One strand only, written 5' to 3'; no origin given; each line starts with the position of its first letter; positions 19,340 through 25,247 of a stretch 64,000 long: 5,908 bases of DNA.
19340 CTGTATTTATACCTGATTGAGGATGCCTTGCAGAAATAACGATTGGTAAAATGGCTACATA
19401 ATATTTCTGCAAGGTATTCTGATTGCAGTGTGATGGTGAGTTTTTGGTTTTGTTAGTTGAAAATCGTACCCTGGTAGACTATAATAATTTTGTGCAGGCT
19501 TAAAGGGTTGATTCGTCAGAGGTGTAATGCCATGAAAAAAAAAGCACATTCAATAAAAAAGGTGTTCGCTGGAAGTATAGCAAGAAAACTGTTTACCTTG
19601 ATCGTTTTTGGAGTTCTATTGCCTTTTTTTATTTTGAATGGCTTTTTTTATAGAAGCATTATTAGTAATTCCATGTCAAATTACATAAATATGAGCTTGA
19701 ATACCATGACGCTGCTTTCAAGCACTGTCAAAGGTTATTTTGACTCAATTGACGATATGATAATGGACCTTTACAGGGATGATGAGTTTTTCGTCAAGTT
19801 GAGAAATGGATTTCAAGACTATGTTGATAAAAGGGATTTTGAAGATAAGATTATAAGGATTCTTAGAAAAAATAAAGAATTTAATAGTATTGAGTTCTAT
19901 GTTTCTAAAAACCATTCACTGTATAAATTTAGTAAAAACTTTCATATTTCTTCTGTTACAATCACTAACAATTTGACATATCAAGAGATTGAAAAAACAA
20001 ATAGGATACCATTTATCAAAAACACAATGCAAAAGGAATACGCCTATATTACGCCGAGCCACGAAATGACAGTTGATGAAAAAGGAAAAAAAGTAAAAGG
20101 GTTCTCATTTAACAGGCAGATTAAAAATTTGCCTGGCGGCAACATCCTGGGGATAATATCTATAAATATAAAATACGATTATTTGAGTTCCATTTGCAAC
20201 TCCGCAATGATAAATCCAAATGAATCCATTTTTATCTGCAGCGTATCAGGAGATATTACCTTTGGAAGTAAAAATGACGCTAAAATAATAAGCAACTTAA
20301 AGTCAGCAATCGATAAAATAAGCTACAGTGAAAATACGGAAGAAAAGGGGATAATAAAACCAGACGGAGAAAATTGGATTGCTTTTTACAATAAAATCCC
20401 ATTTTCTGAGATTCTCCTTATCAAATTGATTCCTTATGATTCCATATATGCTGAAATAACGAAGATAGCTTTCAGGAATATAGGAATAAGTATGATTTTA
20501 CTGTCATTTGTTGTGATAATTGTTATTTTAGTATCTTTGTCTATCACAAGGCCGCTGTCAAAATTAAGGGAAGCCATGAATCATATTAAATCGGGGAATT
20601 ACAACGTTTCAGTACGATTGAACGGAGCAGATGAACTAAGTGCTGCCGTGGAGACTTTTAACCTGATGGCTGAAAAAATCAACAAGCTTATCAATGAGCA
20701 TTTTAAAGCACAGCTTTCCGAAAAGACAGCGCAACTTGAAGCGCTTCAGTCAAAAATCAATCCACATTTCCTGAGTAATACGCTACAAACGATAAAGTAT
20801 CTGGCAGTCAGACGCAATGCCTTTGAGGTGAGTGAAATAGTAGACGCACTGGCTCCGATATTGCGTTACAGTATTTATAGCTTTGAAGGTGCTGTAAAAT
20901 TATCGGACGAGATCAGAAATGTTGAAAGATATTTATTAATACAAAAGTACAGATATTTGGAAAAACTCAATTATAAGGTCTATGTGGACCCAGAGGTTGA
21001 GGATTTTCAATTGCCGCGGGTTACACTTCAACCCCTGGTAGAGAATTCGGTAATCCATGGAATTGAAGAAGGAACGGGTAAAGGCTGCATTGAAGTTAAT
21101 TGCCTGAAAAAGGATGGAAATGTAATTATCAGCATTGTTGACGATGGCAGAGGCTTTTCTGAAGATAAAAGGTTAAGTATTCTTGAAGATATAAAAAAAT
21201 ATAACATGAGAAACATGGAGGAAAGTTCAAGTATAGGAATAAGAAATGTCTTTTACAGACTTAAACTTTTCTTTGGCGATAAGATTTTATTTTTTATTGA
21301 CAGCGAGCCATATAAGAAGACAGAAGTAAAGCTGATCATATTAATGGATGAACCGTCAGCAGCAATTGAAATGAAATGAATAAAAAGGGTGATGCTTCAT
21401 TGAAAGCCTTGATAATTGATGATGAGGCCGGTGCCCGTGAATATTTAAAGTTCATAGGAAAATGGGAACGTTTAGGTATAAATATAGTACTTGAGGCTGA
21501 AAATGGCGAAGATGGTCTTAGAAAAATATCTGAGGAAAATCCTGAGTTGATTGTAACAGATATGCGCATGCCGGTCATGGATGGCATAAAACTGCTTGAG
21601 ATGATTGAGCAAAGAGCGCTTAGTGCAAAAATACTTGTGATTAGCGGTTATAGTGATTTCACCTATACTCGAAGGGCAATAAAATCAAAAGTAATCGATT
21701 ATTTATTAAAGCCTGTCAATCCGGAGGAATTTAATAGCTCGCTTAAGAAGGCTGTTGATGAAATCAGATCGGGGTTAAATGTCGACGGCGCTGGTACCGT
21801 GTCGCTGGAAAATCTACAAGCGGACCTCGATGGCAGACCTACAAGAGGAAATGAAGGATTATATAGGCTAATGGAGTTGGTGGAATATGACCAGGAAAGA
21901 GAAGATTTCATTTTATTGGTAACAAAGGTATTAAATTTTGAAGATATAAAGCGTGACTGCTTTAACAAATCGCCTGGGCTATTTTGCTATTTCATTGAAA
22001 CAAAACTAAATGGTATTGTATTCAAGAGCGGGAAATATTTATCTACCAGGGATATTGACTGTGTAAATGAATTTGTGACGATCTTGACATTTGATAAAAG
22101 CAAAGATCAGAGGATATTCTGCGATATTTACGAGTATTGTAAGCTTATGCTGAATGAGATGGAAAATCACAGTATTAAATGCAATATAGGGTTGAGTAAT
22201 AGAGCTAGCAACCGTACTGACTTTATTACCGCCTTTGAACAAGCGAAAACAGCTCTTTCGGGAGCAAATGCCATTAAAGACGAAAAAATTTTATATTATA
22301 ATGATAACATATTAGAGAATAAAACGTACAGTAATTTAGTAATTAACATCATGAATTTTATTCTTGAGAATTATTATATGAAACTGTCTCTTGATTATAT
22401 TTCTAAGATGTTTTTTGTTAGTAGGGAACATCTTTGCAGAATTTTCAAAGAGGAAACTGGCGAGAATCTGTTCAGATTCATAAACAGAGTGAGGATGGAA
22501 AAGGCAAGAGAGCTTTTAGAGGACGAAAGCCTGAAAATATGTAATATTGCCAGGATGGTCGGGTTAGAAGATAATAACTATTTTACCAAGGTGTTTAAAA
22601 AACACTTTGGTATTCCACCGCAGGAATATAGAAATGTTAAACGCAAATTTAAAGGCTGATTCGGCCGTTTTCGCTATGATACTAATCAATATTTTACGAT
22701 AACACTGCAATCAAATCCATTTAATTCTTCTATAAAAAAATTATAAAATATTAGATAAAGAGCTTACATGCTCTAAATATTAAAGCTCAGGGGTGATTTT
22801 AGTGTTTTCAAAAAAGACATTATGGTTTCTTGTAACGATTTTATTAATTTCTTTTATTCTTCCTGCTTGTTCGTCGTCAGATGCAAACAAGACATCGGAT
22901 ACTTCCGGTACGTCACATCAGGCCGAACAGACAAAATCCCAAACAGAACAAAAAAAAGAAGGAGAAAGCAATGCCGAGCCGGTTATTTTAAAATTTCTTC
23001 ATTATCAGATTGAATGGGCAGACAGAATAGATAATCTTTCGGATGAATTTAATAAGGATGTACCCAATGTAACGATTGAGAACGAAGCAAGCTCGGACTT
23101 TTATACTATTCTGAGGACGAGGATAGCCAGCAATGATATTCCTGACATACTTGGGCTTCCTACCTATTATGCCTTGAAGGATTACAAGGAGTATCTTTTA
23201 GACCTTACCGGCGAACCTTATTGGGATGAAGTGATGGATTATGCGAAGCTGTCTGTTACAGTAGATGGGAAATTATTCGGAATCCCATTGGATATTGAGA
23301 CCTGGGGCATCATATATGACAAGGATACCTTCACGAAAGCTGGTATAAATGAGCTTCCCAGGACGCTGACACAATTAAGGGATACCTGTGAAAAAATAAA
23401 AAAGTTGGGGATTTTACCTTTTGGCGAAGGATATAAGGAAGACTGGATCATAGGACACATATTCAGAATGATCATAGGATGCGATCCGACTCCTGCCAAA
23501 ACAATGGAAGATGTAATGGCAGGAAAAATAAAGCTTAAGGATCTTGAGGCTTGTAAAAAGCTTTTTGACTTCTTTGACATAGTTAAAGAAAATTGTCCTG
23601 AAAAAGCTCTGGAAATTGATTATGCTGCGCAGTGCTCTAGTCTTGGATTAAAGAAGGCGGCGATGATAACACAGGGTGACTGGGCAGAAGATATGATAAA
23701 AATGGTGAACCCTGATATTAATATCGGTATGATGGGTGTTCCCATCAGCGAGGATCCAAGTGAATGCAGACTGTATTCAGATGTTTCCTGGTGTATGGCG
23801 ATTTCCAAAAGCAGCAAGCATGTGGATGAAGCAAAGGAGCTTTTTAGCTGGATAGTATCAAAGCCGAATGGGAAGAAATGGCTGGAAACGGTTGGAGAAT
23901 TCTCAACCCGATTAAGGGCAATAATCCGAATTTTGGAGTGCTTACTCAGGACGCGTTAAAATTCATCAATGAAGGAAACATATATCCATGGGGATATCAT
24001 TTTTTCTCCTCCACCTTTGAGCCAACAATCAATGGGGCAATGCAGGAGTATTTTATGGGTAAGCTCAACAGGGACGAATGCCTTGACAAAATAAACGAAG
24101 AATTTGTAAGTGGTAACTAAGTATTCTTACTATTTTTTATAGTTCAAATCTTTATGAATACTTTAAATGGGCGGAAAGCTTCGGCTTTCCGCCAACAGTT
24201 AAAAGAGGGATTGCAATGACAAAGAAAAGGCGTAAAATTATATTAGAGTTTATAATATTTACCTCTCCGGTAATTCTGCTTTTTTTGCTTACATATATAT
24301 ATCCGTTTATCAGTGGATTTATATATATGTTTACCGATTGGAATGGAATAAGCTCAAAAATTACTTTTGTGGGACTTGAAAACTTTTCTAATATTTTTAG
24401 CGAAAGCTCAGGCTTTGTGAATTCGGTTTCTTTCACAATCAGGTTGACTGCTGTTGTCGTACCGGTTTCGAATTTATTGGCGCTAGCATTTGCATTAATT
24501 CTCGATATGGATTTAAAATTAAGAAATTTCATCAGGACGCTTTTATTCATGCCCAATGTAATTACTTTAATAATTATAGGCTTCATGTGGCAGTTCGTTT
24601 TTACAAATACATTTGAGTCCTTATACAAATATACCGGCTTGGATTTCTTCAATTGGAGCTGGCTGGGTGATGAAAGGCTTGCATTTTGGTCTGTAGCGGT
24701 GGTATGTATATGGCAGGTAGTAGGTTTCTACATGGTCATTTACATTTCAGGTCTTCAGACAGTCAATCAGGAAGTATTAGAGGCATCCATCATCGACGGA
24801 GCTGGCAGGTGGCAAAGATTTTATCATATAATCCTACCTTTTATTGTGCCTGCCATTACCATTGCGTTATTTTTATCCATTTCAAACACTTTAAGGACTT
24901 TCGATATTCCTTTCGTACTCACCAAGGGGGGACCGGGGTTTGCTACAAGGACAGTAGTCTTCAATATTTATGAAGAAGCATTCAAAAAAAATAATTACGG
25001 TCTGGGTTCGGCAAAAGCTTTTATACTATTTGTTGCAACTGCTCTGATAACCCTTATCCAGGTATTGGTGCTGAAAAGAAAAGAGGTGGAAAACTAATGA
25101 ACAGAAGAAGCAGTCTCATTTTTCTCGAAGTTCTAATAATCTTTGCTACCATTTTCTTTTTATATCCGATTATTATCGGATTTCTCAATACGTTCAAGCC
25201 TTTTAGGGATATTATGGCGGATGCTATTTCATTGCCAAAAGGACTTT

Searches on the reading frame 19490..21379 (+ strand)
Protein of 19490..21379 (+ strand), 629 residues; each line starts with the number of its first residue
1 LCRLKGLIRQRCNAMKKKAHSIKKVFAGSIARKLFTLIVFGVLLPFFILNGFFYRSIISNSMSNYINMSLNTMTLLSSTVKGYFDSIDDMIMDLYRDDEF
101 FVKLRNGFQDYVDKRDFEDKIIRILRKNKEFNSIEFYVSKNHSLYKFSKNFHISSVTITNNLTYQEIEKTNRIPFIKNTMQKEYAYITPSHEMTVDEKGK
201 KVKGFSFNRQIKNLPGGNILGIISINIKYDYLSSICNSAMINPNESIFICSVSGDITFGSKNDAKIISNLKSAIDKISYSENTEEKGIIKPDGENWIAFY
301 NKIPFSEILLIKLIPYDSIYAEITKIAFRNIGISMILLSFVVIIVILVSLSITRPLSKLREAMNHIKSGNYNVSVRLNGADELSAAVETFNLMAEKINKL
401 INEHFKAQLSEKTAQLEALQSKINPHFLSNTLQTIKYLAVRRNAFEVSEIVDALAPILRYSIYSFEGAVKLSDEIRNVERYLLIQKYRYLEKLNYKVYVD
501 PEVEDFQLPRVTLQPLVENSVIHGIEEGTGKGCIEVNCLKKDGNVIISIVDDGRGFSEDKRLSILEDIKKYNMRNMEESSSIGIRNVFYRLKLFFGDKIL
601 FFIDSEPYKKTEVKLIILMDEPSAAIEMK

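Call 6: search_protein_families(library=pfam, proteins=[window:19490-21379:+], max_evalue=0.001)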
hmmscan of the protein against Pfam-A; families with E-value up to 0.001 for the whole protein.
window:19490-21379:+ (629 aa): 4 families
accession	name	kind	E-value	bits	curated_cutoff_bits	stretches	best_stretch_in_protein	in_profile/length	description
PF06580.19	His_kinase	-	8.5e-22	77.6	25.2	1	414-492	1-80/81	Histidine kinase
PF00672.30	HAMP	-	2.8e-11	44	25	1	348-398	2-52/53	HAMP domain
PF02743.24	dCache_1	-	2.7e-10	40.7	45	1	66-306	8-233/240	Cache domain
PF02518.31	HATPase_c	-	2e-05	25.4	26.4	1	513-613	10-103/111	Histidine kinase-, DNA gyrase B-, and HSP90-like ATPase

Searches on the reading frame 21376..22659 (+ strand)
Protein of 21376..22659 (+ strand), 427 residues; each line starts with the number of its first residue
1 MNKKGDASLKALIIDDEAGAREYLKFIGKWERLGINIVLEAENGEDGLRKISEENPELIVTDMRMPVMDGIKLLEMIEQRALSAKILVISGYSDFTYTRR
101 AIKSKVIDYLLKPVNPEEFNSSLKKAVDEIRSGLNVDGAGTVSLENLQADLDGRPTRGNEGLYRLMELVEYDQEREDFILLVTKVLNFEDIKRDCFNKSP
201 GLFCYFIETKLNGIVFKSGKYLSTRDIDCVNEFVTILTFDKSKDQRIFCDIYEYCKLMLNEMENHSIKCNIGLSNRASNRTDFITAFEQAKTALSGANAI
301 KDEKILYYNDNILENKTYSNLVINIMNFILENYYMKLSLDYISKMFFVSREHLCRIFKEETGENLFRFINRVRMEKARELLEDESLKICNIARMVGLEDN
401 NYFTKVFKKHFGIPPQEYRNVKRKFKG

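Call 6: search_protein_families(library=pfam, proteins=[window:21376-22659:+], max_evalue=0.001)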
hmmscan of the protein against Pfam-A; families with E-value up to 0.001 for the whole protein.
window:21376-22659:+ (427 aa): 3 families
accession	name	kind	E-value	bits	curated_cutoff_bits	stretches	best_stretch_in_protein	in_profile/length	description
PF00072.30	Response_reg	-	5.6e-23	81.7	30.2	1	12-122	2-109/111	Response regulator receiver domain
PF12833.13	HTH_18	-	1.1e-21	77.3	33.6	1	343-420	2-79/80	Helix-turn-helix domain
PF00165.29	HTH_AraC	-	2.8e-12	46.9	26.6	1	382-420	2-42/42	Bacterial regulatory helix-turn-helix proteins, AraC family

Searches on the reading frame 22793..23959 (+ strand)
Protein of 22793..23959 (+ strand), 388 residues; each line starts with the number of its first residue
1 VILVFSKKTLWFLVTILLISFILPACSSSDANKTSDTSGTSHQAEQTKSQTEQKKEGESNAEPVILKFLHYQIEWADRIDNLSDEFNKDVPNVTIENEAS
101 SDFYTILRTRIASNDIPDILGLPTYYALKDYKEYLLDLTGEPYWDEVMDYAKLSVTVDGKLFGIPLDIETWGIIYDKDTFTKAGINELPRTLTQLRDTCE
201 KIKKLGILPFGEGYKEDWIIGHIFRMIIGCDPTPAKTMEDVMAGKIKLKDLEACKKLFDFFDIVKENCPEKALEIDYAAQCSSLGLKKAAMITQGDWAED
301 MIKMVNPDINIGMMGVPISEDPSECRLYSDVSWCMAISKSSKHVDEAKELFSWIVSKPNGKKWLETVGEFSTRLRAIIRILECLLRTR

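Call 6: search_protein_families(library=pfam, proteins=[window:22793-23959:+], max_evalue=0.001)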
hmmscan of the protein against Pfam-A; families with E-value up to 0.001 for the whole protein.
window:22793-23959:+ (388 aa): 2 families
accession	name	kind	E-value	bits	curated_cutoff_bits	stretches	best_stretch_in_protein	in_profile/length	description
PF01547.30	SBP_bac_1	-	4e-23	83.3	26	1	84-359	15-305/307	Bacterial extracellular solute-binding protein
PF13416.11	SBP_bac_8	-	3.3e-21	76.7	27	1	82-373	2-262/279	Bacterial extracellular solute-binding protein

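Call 66: search_solved_structures(query=window:22793-23959:+, max_evalue=0.001)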
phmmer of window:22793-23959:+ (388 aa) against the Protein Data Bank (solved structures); distinct sequences matched with E-value up to 0.001: 54.
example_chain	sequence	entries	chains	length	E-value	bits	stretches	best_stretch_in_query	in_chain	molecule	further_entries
9xor_A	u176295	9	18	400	2.1e-47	165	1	64-369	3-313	maltose-binding protein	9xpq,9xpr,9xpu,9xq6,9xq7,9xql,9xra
4zs9_A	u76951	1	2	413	1.1e-17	67.1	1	61-362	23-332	Sugar binding protein of ABC transporter system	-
4zza_A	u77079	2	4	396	1.7e-17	66.5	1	63-362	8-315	Sugar binding protein of ABC transporter system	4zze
2hfb_A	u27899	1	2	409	8.6e-17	64.2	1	51-358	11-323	Sugar ABC transporter, sugar-binding protein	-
6pql_A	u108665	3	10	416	1.7e-16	63.3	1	56-358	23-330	ABC transporter sugar-binding protein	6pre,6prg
6i5v_A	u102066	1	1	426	1.8e-16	63.2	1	83-354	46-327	Solute Binding Protein, BlMnBP1 in complex with mannotrisoe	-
6i5w_A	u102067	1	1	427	1.8e-16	63.1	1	83-354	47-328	Solute Binding Protein BlMnBP1, Blac_00780 in complex with mannopentaose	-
6i5r_A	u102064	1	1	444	2e-16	63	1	83-354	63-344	Sugar ABC transporter substrate-binding protein, BlMnBP1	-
2heu_A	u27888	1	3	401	3.9e-16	62.1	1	63-358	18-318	Sugar ABC transporter, sugar-binding protein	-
2hq0_A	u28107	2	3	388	5.1e-16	61.7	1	63-358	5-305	Sugar ABC transporter, sugar-binding protein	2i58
6fuv_A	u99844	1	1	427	8.1e-16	61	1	83-358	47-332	Solute Binding Protein, BlMnBP1 in complex with mannotriose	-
4g68_A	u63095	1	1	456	1.8e-15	59.8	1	25-260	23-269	ABC transporter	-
4g68_B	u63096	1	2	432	7.6e-14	54.5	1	46-260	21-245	ABC transporter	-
3zkk_A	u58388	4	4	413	8e-14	54.4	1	78-309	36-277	XOS BINDING PROTEIN | PUTATIVE SUGAR TRANSPORTER SOLUTE-BINDING PROTEIN | SUGAR TRANSPORTER SOLUTE-BINDING PROTEIN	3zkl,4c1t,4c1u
4r6h_A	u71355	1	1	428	1.7e-11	46.8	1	77-367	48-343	Solute binding protein MsmE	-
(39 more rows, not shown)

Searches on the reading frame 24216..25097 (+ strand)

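Call 6: search_protein_families(library=pfam, proteins=[window:24216-25097:+], max_evalue=0.001)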
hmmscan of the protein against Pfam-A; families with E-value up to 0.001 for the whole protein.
window:24216-25097:+ (293 aa): 1 family
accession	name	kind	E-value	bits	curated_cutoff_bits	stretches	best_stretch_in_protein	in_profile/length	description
PF00528.27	BPD_transp_1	-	2.4e-18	67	26.4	1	88-289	4-182/184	Binding-protein-dependent transport system inner membrane component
